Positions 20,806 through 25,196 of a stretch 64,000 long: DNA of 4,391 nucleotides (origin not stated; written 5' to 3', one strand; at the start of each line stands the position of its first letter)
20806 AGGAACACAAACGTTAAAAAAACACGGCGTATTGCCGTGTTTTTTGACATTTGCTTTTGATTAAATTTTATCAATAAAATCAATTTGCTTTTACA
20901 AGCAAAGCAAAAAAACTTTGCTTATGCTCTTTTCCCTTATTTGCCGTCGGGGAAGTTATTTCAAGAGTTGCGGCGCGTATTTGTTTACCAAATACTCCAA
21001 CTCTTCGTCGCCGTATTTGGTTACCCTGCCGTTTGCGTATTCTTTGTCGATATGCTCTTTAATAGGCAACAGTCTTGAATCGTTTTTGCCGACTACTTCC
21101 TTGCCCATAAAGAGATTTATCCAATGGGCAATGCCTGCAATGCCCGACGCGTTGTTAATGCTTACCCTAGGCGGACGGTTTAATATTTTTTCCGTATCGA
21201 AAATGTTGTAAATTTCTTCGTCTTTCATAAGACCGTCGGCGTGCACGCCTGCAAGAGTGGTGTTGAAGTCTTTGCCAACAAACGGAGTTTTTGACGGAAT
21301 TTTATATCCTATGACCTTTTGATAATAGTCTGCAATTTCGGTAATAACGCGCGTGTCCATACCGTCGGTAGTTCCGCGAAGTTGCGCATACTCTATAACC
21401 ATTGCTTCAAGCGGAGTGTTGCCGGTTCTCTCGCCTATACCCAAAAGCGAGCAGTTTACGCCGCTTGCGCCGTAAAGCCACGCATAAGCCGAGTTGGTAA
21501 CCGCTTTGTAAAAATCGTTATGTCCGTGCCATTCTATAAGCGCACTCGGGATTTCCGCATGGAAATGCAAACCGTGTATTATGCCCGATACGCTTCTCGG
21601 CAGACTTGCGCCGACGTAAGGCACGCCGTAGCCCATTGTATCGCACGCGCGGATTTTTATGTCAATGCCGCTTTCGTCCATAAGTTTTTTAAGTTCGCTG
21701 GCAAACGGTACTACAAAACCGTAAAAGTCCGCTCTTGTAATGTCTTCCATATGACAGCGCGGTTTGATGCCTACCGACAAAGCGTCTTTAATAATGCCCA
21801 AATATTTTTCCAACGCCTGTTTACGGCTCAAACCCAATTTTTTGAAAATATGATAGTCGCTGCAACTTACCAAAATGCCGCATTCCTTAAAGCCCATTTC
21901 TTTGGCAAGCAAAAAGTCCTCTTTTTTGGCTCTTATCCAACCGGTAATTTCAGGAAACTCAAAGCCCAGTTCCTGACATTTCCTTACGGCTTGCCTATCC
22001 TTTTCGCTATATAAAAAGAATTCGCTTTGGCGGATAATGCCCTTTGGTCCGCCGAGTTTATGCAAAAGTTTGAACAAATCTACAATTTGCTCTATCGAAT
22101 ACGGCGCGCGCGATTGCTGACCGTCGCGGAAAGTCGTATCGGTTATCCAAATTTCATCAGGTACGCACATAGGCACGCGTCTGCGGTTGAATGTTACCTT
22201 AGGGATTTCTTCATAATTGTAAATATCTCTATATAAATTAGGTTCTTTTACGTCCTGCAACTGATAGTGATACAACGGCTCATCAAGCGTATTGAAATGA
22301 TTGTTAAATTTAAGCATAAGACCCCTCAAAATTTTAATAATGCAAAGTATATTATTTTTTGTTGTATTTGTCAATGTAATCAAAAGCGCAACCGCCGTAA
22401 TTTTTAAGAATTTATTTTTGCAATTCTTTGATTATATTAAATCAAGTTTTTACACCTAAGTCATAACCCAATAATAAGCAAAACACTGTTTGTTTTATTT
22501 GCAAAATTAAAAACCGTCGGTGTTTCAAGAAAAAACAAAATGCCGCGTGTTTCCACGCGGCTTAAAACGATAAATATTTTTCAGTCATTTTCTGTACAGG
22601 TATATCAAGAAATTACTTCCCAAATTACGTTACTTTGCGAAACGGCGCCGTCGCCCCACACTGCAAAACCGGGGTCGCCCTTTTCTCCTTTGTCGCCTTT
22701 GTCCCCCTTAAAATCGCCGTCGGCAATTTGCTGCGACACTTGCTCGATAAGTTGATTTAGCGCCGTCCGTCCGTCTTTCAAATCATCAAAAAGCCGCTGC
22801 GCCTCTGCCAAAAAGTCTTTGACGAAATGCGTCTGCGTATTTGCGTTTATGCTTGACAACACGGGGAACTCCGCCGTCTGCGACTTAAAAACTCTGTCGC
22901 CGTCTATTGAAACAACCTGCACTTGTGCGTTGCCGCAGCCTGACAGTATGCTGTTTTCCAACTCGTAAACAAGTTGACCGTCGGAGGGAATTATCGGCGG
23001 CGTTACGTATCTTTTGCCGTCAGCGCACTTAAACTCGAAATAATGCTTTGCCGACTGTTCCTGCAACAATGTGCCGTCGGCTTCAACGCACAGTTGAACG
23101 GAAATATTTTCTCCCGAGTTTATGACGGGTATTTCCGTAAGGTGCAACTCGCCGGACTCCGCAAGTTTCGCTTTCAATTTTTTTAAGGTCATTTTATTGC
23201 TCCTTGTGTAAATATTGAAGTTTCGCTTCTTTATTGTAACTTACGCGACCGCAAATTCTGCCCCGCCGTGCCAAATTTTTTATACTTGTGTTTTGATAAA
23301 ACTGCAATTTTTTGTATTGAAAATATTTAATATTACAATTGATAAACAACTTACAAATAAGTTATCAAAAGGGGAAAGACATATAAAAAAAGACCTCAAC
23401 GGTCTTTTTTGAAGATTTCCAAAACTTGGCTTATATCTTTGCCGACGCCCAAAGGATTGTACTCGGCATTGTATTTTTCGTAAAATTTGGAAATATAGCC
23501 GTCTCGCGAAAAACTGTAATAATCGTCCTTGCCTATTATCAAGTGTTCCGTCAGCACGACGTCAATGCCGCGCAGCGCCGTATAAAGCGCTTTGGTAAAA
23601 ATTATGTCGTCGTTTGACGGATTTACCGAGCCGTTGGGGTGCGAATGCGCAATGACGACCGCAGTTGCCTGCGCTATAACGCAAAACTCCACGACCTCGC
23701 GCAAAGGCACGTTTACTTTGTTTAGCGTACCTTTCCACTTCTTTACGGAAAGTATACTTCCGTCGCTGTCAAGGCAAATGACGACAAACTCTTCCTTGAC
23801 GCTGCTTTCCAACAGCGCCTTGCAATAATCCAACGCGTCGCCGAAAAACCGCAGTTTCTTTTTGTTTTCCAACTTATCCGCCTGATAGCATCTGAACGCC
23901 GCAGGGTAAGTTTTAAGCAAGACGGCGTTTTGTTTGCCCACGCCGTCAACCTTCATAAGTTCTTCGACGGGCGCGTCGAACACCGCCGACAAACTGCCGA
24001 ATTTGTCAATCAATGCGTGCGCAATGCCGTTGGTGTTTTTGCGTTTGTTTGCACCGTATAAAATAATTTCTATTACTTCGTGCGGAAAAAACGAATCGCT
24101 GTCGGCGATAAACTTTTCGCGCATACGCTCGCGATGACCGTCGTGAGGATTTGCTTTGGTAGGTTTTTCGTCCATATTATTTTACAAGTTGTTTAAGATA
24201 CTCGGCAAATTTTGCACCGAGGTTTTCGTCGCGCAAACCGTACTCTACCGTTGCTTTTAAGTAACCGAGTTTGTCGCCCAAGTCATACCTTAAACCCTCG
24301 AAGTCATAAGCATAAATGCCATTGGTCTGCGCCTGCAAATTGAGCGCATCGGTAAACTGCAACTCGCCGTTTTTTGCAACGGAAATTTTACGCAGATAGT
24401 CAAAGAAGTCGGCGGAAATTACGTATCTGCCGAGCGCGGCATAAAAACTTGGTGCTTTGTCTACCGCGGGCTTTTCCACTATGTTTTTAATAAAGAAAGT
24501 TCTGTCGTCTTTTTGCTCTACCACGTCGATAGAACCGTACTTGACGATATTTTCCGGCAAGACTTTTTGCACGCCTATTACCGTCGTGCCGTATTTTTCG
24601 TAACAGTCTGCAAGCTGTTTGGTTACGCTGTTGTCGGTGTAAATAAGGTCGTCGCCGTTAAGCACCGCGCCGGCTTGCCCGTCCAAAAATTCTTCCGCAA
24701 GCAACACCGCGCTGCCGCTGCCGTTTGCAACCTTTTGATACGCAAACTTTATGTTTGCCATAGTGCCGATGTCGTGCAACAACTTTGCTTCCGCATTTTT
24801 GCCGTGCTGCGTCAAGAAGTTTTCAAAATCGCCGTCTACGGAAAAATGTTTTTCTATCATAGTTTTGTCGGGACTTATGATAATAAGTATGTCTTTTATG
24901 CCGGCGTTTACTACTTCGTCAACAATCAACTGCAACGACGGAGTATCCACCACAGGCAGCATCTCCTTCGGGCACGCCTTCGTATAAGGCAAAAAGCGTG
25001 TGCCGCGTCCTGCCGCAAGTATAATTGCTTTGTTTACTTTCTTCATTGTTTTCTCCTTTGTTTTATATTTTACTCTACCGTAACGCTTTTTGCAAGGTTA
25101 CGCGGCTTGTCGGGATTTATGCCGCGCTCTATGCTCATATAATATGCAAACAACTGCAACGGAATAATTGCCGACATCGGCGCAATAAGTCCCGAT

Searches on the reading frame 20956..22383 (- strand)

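Call 73: search_protein_families(library=pfam, proteins=[window:20956-22383:-], max_evalue=0.00001)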
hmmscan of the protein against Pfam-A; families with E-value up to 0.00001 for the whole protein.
window:20956-22383:- (475 aa): 1 family
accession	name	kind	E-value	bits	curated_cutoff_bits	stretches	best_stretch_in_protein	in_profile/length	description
PF00682.25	HMGL-like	-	3.1e-36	125.6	29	1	79-352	3-258/260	HMGL-like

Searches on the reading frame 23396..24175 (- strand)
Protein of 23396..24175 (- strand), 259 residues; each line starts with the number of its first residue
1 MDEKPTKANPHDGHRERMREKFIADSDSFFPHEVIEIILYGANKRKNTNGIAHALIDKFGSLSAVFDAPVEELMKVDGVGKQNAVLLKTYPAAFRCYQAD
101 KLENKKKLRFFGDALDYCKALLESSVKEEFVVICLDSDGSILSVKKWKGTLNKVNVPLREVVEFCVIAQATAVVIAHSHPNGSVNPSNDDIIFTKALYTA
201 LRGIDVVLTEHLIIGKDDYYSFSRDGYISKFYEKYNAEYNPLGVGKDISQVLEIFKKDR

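Call 73: search_protein_families(library=pfam, proteins=[window:23396-24175:-], max_evalue=0.00001)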
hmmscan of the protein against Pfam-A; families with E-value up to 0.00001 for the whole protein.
window:23396-24175:- (259 aa): 2 families
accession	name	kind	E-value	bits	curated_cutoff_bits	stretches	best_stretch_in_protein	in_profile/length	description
PF04002.20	RadC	-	2.1e-29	102.4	22.1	1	113-226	6-120/121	RadC-like JAB domain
PF20582.4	UPF0758_N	-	3.4e-06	27.5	27.1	1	15-84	7-76/77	UPF0758 N-terminal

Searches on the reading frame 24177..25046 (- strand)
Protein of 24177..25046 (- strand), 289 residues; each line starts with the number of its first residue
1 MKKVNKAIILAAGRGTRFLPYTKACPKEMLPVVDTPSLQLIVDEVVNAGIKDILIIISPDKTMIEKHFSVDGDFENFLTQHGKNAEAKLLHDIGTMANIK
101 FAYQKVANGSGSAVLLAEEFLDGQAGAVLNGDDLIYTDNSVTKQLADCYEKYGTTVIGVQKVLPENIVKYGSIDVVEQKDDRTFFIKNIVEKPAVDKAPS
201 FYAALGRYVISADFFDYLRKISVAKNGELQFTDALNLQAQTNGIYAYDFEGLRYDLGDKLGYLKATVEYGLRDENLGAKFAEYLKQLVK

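Call 74: search_protein_families(library=pfam, proteins=[window:24177-25046:-], max_evalue=0.00001)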
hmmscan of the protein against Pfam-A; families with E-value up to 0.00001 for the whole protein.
window:24177-25046:- (289 aa): 2 families
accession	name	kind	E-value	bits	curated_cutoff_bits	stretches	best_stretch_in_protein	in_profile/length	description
PF00483.29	NTP_transferase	-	4.9e-29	102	21.2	1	6-268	1-241/245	Nucleotidyl transferase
PF12804.13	NTP_transf_3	-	5.5e-06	27.1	27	0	7-152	1-114/160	MobA-like NTP transferase domain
